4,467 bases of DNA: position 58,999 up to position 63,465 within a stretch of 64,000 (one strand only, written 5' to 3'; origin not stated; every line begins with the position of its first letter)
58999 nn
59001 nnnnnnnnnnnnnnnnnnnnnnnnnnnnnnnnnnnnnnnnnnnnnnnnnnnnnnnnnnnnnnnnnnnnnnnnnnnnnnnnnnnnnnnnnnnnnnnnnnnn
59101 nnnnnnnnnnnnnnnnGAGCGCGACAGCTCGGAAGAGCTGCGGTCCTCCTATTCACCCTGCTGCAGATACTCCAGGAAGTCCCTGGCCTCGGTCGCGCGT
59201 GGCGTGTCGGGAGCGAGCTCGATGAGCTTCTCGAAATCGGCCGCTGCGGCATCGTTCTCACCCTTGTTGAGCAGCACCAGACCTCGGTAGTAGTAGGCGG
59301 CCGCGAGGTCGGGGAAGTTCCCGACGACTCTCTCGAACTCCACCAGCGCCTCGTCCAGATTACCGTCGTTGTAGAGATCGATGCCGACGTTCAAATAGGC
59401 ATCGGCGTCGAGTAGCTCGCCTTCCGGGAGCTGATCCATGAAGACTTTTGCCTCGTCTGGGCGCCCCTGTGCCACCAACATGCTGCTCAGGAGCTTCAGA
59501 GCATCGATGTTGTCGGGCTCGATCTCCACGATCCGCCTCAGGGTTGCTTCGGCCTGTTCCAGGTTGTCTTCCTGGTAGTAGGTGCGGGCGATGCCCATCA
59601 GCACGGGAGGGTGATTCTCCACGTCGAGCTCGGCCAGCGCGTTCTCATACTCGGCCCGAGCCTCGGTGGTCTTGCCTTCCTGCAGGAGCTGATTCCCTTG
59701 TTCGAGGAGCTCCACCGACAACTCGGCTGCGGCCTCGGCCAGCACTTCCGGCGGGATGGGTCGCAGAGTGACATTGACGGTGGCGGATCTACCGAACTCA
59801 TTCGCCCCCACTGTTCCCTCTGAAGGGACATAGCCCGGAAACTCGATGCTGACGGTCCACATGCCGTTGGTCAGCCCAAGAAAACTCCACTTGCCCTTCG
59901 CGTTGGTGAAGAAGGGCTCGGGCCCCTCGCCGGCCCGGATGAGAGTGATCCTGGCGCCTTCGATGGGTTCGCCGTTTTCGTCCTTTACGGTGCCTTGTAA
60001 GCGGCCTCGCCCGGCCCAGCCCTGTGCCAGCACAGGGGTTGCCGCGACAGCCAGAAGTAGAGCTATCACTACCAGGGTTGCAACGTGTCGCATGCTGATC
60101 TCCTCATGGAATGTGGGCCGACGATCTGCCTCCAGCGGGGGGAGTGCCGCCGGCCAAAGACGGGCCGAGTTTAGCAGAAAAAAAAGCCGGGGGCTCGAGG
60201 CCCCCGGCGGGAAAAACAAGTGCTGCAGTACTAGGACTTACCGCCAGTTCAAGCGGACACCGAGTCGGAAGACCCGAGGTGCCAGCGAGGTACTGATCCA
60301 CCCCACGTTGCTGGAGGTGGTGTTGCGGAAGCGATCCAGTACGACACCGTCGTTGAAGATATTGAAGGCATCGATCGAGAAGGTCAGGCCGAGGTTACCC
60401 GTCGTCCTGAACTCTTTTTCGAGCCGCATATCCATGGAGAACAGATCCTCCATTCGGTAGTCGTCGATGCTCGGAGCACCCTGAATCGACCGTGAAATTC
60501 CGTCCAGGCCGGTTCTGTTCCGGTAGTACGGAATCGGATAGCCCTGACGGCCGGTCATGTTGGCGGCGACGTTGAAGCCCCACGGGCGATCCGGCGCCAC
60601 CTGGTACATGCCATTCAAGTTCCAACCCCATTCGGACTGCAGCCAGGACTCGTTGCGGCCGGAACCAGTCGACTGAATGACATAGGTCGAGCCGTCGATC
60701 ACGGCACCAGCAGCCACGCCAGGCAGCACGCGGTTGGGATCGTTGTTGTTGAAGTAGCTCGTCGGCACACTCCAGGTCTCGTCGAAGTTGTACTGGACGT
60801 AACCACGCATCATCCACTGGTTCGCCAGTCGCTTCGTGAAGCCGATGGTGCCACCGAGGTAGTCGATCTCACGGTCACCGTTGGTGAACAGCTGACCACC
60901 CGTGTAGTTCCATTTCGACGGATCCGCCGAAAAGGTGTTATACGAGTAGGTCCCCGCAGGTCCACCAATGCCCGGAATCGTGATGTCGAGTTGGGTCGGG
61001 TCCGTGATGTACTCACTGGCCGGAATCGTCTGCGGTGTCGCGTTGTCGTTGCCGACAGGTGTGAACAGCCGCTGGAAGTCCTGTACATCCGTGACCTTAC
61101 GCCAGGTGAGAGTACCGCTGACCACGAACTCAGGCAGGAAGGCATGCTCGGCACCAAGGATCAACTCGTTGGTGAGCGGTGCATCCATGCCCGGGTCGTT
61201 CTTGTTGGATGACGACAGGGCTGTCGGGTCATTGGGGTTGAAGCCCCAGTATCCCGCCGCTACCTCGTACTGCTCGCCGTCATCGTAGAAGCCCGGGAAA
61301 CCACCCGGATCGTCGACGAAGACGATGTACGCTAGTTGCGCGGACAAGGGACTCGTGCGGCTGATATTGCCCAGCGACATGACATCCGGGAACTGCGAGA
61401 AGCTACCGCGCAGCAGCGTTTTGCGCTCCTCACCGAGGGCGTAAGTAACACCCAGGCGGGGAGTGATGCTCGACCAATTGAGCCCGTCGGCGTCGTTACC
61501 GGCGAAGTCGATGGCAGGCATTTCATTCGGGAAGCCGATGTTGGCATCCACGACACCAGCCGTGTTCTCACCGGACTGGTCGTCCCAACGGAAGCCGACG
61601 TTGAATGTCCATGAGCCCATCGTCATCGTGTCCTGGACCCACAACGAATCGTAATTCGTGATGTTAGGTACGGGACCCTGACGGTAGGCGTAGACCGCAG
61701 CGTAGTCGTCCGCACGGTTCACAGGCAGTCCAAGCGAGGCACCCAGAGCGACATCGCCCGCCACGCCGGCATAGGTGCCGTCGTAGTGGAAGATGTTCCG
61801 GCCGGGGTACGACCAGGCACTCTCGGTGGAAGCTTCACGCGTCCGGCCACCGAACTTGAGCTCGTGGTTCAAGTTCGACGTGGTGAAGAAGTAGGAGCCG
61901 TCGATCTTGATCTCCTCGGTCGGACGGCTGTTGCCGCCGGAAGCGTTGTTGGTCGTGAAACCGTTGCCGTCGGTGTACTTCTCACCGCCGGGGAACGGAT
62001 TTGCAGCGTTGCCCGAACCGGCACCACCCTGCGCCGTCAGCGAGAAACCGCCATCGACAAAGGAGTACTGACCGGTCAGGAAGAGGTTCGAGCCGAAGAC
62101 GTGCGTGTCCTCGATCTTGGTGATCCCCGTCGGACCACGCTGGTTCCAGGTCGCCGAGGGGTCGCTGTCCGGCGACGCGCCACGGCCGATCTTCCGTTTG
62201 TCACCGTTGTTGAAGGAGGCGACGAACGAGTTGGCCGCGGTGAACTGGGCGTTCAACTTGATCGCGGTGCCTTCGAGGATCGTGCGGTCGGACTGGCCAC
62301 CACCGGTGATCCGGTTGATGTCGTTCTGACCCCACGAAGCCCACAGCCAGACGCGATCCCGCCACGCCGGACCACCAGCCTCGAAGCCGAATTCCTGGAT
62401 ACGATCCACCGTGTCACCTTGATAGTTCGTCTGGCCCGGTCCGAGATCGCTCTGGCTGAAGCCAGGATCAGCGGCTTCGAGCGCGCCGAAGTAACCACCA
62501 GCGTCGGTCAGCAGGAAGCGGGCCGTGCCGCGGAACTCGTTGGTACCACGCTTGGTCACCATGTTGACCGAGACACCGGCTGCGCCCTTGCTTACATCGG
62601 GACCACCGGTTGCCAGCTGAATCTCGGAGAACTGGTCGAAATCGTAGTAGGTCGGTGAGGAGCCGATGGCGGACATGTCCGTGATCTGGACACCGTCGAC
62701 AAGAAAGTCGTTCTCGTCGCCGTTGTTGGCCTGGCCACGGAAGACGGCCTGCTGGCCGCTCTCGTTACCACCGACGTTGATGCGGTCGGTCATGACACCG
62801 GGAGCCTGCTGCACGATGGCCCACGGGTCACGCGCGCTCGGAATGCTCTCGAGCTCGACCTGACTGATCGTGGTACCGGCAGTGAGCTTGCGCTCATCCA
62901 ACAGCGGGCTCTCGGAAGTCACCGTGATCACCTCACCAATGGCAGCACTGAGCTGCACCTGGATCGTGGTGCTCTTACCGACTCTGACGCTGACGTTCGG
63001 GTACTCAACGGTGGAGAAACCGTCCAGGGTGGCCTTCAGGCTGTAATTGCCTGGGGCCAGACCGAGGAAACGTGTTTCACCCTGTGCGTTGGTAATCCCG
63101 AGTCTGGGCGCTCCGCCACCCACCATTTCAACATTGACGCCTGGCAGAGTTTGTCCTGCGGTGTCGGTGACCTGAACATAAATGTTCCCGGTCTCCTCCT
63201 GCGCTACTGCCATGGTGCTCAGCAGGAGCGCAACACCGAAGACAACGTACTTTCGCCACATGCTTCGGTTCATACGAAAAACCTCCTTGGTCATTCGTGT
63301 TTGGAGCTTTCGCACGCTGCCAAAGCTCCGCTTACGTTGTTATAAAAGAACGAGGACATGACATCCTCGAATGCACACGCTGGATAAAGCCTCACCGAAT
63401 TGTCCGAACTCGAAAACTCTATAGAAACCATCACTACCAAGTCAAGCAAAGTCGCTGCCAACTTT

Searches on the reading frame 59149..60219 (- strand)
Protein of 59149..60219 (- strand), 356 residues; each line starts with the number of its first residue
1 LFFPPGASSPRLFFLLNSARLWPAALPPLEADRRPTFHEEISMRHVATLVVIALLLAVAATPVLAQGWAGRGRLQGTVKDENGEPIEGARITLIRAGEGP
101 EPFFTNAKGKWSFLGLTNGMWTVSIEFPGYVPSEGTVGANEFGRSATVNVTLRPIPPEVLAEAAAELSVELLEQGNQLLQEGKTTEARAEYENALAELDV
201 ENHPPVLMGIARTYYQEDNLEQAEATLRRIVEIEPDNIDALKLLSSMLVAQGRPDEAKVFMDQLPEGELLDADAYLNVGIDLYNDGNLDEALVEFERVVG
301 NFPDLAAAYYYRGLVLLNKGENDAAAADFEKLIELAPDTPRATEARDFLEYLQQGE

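Call 11: search_protein_families(library=pfam, proteins=[window:59149-60219:-], max_evalue=0.00001)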
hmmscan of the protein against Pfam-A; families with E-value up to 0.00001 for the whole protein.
window:59149-60219:- (356 aa): 15 families
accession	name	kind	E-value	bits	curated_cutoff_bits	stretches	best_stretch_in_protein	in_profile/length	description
PF07719.23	TPR_2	-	1.8e-21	74.8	27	1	306-338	1-33/34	Tetratricopeptide repeat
PF14559.12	TPR_19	-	1.9e-18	66.9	25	1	178-245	1-66/68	Tetratricopeptide repeat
PF13432.12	TPR_16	-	1.7e-17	64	32.7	1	279-338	4-63/65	Tetratricopeptide repeat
PF00515.34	TPR_1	-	5.5e-16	58.1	27.8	0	306-338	1-33/34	Tetratricopeptide repeat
PF13174.12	TPR_6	-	2.7e-15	56.3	26.3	0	308-339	2-33/33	Tetratricopeptide repeat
PF13181.12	TPR_8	-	5.2e-15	54.7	25.7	0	306-338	1-33/34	Tetratricopeptide repeat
PF13620.12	CarboxypepD_reg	-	8.4e-15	55.3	32.3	1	74-153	2-82/82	Carboxypeptidase regulatory-like domain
PF13428.12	TPR_14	-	2.8e-14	52.6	23.5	0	207-244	4-41/44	Tetratricopeptide repeat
PF13414.12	TPR_11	-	6e-10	39.1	26.8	0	282-320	4-42/42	TPR repeat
PF13424.12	TPR_12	-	4.3e-09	36.9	30.1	0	173-233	8-74/77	Tetratricopeptide repeat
PF13431.12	TPR_17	-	6.2e-08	32.8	24.4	0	227-258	2-33/34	Tetratricopeptide repeat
PF13371.12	TPR_9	-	1e-07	32.3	35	0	288-349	11-72/73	Tetratricopeptide repeat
PF13715.12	CarbopepD_reg_2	-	8.7e-07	29.3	32.2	1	74-140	1-65/88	CarboxypepD_reg-like domain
PF25060.1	ARM_TT21_2nd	-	3.4e-06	27.2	27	0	169-251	57-139/270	Tetratricopeptide repeat protein 21 second ARM domain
PF23914.1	TPR_CcmH_CycH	-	7.3e-06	26.3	42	0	216-262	99-145/158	Cytochrome c-type biogenesis protein H TPR domain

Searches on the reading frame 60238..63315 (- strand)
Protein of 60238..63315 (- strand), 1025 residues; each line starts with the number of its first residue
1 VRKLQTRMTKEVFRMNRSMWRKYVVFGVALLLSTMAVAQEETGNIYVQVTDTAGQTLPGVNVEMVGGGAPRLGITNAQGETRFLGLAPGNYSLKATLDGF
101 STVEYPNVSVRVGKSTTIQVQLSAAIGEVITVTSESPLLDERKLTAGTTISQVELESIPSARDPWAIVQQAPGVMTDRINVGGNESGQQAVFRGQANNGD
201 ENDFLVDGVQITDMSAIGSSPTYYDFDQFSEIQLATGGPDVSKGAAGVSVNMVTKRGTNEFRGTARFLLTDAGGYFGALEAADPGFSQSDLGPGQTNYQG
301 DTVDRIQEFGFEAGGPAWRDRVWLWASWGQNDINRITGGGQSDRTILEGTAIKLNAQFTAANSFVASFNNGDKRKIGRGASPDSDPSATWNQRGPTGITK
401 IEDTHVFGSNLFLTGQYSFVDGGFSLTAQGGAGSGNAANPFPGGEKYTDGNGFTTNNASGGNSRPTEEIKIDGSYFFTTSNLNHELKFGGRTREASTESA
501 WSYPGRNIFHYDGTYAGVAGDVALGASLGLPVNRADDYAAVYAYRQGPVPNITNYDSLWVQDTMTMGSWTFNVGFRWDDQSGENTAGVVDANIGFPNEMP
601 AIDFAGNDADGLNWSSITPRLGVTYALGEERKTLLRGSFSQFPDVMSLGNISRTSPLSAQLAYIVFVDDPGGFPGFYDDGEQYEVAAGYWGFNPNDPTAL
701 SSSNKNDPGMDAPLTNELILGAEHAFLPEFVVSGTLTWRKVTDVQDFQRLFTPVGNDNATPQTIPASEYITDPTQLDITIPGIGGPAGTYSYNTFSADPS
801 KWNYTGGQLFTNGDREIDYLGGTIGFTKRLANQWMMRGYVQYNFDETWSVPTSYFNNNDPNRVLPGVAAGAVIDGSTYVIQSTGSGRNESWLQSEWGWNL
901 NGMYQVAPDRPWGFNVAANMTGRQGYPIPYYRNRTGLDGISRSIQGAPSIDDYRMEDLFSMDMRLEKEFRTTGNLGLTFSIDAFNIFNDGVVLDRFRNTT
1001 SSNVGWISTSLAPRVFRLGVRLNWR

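Call 11: search_protein_families(library=pfam, proteins=[window:60238-63315:-], max_evalue=0.00001)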
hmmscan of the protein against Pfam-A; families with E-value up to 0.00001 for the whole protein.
window:60238-63315:- (1025 aa): 3 families
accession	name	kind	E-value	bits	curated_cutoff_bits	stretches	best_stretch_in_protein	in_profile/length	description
PF25183.1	OMP_b-brl_4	-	3.2e-20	72.6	30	1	351-1014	158-835/838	Outer membrane beta barrel domain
PF13620.12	CarboxypepD_reg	-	3.9e-14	53.2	32.3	1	45-123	2-82/82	Carboxypeptidase regulatory-like domain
PF07715.20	Plug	-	2.8e-06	28.2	23.9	1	148-247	10-103/107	TonB-dependent Receptor Plug Domain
